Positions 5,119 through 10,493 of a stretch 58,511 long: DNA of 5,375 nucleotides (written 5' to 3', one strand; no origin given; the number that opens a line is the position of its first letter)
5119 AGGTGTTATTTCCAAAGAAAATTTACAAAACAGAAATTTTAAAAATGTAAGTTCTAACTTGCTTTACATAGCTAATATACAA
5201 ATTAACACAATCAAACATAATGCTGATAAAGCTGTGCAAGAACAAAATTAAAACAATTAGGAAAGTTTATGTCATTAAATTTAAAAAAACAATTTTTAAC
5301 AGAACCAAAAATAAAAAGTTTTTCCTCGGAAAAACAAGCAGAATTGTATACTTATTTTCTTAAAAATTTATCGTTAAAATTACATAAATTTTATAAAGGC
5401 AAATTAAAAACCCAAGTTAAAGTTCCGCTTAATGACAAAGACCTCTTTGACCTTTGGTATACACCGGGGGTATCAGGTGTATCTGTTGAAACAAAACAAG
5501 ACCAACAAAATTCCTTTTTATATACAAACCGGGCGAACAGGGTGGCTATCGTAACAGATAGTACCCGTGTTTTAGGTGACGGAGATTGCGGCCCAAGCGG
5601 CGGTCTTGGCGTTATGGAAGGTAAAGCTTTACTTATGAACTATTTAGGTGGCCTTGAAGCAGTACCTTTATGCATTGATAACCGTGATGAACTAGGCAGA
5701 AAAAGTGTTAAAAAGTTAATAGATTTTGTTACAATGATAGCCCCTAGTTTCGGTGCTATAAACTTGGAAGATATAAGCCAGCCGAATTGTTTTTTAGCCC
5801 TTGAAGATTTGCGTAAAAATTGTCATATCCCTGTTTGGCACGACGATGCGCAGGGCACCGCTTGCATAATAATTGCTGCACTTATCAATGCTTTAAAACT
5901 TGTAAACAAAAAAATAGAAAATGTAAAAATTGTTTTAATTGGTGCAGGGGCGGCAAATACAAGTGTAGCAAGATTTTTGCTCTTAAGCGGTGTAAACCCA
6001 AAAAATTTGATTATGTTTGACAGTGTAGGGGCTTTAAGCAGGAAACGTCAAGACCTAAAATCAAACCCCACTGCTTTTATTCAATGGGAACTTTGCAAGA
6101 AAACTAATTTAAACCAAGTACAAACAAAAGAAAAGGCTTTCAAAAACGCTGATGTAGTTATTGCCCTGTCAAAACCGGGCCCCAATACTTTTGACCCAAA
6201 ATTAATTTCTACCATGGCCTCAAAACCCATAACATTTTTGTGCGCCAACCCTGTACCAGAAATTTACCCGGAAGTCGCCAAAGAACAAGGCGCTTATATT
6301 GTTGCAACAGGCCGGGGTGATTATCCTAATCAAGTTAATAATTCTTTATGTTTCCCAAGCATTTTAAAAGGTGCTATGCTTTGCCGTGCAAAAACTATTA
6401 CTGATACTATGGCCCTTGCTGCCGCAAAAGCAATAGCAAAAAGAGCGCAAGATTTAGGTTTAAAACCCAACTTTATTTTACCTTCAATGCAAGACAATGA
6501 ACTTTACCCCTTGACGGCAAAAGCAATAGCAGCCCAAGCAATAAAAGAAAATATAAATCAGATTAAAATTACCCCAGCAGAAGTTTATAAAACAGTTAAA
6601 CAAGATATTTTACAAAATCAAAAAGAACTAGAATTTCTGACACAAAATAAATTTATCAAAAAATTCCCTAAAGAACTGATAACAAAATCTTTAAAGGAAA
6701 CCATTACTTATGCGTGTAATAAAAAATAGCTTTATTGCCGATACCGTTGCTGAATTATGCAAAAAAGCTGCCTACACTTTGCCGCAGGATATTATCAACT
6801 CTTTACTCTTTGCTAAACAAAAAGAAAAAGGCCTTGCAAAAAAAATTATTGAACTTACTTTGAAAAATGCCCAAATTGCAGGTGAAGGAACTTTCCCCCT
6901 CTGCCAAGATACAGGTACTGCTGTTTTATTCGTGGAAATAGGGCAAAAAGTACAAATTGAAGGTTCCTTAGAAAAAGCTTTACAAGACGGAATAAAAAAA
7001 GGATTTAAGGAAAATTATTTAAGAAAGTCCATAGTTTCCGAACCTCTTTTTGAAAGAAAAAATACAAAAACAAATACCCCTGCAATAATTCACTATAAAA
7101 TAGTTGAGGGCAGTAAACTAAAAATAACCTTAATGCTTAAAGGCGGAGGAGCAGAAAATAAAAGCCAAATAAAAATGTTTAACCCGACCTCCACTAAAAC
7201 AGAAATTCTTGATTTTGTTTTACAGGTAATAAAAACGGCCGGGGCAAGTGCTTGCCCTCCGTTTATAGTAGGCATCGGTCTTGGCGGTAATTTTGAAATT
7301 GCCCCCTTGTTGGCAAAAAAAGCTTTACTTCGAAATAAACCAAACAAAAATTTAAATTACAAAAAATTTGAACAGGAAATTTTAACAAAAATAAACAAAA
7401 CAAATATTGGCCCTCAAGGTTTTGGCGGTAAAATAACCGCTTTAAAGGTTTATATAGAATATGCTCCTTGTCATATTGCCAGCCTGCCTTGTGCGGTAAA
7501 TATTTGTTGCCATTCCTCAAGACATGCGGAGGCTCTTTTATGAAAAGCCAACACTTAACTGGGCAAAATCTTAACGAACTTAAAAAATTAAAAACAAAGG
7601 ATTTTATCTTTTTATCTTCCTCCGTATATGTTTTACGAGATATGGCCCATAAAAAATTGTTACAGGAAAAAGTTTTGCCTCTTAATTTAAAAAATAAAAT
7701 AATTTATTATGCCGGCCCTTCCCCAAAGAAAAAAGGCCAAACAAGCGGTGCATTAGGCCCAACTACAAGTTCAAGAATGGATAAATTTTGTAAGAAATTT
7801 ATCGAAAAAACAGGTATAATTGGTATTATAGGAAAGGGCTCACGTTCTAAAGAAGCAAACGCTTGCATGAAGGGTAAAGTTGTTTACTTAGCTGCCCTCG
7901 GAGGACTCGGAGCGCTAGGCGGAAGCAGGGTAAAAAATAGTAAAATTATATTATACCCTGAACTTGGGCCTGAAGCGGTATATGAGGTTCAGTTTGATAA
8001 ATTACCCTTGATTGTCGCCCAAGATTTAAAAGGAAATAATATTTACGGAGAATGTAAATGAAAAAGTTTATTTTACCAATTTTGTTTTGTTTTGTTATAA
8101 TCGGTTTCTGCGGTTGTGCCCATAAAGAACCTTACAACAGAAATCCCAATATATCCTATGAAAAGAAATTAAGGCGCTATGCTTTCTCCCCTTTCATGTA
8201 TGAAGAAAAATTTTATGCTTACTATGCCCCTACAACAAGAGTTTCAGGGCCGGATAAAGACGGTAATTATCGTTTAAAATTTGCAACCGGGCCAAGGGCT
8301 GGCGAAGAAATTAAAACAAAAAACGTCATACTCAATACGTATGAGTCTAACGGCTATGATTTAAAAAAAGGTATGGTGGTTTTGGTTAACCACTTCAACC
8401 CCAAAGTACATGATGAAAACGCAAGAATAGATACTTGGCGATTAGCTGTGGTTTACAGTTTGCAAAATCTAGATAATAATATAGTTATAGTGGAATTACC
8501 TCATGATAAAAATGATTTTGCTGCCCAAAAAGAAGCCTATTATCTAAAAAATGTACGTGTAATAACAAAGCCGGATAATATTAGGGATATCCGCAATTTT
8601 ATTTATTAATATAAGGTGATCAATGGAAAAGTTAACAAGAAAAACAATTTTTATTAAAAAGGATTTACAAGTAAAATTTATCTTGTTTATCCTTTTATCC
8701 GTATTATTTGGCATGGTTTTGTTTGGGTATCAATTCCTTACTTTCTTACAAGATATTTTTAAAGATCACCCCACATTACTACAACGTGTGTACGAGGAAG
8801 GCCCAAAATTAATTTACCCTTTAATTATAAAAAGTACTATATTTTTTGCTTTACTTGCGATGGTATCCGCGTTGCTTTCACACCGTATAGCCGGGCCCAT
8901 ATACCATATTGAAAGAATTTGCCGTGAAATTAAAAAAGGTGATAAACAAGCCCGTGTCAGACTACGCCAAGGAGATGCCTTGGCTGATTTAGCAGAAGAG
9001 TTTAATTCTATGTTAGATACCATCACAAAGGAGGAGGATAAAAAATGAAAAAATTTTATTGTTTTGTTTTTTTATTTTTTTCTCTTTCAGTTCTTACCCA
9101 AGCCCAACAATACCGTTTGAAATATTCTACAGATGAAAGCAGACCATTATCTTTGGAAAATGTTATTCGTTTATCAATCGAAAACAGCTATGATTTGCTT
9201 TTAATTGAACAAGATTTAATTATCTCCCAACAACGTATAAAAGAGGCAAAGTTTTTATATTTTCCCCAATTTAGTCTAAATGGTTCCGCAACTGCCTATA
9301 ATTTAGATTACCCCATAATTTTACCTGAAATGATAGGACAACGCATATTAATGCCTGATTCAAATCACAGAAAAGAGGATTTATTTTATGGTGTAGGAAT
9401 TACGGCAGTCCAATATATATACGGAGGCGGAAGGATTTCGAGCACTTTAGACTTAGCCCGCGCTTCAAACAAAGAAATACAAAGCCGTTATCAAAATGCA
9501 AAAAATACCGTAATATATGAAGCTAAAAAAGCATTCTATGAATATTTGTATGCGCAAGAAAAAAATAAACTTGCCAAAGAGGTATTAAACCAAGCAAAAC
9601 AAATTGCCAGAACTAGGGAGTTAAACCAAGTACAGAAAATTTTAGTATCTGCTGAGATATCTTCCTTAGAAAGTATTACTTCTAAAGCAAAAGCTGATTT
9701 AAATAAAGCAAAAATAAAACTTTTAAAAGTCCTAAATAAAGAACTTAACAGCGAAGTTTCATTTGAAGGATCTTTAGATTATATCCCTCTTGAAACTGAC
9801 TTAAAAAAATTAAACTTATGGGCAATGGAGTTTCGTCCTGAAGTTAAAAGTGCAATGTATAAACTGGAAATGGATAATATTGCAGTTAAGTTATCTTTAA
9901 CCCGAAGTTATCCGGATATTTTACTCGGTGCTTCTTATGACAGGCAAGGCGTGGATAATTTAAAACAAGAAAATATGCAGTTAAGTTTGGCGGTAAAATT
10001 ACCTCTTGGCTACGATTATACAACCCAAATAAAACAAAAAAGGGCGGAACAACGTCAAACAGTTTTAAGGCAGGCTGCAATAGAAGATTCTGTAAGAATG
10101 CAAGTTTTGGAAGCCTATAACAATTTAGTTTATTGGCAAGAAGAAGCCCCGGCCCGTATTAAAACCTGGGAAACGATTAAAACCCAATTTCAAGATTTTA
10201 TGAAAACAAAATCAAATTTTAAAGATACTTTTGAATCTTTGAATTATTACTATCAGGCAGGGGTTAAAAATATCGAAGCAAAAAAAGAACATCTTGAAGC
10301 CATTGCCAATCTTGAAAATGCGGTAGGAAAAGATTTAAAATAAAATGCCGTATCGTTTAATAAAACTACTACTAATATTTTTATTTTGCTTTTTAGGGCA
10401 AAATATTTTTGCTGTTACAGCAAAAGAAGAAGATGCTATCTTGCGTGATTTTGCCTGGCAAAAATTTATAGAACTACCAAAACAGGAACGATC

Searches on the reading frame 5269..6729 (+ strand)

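Call 53: search_protein_families(library=pfam, proteins=[window:5269-6729:+], max_evalue=0.001)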
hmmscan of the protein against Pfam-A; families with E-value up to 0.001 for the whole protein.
window:5269-6729:+ (486 aa): 2 families
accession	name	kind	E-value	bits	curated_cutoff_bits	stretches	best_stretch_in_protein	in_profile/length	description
PF03949.21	Malic_M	-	5.7e-24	85.3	23.5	1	195-410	2-242/258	Malic enzyme, NAD binding domain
PF00390.24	malic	-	3.5e-20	73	23.1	1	44-182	2-182/182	Malic enzyme, N-terminal domain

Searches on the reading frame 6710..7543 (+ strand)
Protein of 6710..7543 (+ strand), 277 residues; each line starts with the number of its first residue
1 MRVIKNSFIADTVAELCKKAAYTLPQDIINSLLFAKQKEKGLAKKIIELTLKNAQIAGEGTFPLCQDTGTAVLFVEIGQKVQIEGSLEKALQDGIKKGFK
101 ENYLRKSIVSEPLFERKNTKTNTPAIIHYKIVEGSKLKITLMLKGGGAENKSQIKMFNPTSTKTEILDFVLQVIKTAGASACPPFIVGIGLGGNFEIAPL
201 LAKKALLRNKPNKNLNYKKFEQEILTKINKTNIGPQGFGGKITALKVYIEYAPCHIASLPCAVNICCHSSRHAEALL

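Call 53: search_protein_families(library=pfam, proteins=[window:6710-7543:+], max_evalue=0.001)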
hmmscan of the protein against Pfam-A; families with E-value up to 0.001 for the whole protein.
window:6710-7543:+ (277 aa): 1 family
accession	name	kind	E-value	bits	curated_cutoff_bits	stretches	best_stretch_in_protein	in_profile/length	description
PF05681.19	Fumerase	-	1.8e-102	342.7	25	1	11-275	2-269/270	Fumarate hydratase (Fumerase)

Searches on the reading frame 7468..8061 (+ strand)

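Call 53: search_protein_families(library=pfam, proteins=[window:7468-8061:+], max_evalue=0.001)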
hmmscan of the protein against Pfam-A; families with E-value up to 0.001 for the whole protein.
window:7468-8061:+ (197 aa): 1 family
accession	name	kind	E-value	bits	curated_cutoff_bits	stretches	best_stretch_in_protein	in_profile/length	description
PF05683.17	Fumerase_C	-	2.2e-45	155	22.2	1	33-194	35-203/205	Fumarase C-terminus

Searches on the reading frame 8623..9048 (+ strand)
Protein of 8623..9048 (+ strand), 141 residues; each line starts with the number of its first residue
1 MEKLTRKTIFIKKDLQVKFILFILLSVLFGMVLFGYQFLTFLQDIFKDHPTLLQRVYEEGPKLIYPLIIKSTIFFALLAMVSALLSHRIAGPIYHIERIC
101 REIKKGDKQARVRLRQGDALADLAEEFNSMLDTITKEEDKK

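Call 53: search_protein_families(library=pfam, proteins=[window:8623-9048:+], max_evalue=0.001)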
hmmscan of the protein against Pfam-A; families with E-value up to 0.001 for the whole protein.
window:8623-9048:+ (141 aa): 1 family
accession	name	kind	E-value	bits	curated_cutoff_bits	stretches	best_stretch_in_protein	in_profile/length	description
PF00672.30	HAMP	-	0.00033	21.4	25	1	84-134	1-51/53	HAMP domain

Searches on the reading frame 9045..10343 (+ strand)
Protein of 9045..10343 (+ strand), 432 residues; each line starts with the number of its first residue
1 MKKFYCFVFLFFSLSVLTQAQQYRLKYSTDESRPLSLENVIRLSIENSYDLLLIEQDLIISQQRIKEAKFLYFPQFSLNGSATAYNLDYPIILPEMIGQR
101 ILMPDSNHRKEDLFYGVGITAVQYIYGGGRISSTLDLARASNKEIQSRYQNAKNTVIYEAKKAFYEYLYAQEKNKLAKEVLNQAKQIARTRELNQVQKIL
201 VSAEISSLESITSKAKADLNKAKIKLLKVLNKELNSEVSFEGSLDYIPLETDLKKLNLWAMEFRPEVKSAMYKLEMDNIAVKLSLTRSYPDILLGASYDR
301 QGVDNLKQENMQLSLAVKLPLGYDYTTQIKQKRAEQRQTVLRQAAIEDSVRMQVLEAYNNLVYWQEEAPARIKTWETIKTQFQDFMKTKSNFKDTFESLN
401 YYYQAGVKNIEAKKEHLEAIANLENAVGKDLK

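Call 53: search_protein_families(library=pfam, proteins=[window:9045-10343:+], max_evalue=0.001)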
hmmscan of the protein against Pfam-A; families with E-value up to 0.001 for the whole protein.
window:9045-10343:+ (432 aa): 1 family
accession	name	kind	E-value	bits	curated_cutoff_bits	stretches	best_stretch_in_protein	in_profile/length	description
PF02321.23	OEP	-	7e-26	91.6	22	2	37-227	1-176/187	Outer membrane efflux protein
